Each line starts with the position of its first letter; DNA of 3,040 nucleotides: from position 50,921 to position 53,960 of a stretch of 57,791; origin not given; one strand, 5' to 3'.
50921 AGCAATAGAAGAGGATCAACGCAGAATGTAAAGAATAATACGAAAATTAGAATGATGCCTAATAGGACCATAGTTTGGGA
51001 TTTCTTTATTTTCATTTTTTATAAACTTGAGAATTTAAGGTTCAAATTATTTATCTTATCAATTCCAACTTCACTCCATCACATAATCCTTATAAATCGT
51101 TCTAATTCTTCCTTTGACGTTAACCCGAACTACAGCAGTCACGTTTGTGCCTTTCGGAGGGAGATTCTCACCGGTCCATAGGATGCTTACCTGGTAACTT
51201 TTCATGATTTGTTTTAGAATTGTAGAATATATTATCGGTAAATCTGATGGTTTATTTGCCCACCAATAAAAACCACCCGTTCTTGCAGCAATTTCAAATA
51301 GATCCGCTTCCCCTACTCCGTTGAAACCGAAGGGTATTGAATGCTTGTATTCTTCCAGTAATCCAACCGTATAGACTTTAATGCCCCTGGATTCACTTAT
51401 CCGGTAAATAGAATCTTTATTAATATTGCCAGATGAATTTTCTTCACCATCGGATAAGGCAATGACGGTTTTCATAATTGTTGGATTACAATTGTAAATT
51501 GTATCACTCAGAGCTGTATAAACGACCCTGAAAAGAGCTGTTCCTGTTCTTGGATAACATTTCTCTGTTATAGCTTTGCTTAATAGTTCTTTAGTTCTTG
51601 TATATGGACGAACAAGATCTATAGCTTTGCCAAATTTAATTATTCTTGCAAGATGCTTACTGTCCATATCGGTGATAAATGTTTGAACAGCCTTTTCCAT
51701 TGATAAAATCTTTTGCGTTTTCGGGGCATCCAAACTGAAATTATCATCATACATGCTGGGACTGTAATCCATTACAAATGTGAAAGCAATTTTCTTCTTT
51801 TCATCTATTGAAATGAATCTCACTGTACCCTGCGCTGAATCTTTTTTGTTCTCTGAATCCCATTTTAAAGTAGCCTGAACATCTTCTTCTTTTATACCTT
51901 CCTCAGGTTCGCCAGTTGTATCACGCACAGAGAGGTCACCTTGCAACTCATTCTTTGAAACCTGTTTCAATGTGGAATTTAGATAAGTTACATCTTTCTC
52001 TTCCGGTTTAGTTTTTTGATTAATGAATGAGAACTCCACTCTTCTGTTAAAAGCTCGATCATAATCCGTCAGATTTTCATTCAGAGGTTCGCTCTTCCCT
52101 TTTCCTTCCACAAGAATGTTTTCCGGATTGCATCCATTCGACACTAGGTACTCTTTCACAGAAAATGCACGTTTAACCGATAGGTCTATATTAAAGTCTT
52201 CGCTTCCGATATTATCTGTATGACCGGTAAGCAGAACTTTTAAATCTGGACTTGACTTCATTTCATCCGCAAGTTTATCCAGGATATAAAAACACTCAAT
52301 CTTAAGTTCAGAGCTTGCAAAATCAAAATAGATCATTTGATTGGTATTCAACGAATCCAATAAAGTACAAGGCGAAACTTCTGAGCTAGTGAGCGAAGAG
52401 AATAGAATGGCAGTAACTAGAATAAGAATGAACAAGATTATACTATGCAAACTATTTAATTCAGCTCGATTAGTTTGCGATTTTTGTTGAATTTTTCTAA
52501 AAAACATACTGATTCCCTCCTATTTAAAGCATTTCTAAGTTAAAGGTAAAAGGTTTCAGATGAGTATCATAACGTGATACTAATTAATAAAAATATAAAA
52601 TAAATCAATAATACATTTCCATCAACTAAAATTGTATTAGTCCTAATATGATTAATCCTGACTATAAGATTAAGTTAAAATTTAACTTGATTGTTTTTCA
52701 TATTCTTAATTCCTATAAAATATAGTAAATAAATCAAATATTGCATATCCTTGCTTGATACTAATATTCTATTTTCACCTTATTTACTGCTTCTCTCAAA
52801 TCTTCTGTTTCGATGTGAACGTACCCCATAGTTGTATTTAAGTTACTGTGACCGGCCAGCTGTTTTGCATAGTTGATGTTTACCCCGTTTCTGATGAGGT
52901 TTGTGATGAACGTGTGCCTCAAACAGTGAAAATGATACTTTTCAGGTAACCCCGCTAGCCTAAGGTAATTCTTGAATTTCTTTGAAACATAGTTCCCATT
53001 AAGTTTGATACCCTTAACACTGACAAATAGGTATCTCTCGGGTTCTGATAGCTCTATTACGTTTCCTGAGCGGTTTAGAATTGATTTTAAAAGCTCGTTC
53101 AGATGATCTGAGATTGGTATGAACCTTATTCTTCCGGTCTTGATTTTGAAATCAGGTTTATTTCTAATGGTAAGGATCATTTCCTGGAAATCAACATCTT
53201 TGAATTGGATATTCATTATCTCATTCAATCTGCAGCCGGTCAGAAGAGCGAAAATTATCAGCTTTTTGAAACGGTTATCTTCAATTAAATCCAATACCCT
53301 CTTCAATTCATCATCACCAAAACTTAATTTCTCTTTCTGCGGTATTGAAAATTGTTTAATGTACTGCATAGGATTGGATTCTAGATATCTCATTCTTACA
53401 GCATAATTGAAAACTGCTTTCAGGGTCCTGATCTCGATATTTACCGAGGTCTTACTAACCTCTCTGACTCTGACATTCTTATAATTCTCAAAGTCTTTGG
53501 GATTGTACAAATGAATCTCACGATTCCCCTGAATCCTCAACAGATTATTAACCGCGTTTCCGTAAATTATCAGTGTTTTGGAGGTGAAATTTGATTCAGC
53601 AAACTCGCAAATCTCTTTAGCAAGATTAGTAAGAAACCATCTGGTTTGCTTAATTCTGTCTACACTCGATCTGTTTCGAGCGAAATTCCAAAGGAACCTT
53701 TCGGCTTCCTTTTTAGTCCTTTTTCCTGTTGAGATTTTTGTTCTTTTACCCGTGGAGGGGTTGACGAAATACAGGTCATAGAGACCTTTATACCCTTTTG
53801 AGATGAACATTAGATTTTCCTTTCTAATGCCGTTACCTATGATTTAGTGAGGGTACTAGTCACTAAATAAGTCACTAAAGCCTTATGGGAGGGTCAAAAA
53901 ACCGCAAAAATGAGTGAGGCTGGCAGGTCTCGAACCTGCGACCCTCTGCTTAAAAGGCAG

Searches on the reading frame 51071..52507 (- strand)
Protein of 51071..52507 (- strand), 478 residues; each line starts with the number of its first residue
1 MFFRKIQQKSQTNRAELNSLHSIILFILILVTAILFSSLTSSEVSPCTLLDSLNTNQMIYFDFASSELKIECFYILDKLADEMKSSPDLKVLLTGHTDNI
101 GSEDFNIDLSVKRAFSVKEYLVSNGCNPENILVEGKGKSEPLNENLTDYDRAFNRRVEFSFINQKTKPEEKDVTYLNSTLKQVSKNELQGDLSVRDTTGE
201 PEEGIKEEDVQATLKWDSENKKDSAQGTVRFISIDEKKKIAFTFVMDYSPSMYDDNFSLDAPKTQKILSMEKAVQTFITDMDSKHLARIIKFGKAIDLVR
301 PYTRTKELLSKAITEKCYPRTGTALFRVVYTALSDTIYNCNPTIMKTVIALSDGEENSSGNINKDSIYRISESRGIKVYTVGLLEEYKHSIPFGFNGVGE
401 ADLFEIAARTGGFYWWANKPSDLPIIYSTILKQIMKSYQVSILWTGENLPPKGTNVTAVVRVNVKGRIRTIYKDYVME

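Call 16: search_protein_families(library=pfam, proteins=[window:51071-52507:-], max_evalue=0.00001)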
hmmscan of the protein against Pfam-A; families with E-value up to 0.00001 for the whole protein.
window:51071-52507:- (478 aa): 1 family
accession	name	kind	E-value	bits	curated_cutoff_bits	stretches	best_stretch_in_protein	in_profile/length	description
PF00691.25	OmpA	-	1.3e-19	70.8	27.2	1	60-155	1-98/98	OmpA family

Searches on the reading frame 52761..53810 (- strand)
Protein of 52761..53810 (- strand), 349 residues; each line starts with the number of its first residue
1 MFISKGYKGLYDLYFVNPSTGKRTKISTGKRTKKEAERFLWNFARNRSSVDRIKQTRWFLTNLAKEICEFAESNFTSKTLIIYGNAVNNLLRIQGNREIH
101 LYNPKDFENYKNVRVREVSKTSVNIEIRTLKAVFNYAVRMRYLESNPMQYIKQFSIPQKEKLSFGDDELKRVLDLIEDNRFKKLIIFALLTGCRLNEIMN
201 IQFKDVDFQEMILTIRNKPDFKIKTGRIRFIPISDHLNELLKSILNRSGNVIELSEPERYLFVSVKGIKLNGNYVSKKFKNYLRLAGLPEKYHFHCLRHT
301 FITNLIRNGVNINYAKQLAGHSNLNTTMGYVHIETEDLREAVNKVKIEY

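Call 16: search_protein_families(library=pfam, proteins=[window:52761-53810:-], max_evalue=0.00001)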
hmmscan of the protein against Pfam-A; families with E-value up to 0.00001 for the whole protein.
window:52761-53810:- (349 aa): 2 families
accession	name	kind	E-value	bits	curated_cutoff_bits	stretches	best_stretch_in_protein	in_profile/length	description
PF00589.27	Phage_integrase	-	4.3e-33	114.9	27.1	1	167-335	6-170/172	Phage integrase family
PF13102.12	Phage_int_SAM_5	-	4.3e-06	27.4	22.3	1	62-149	4-94/98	Phage integrase SAM-like domain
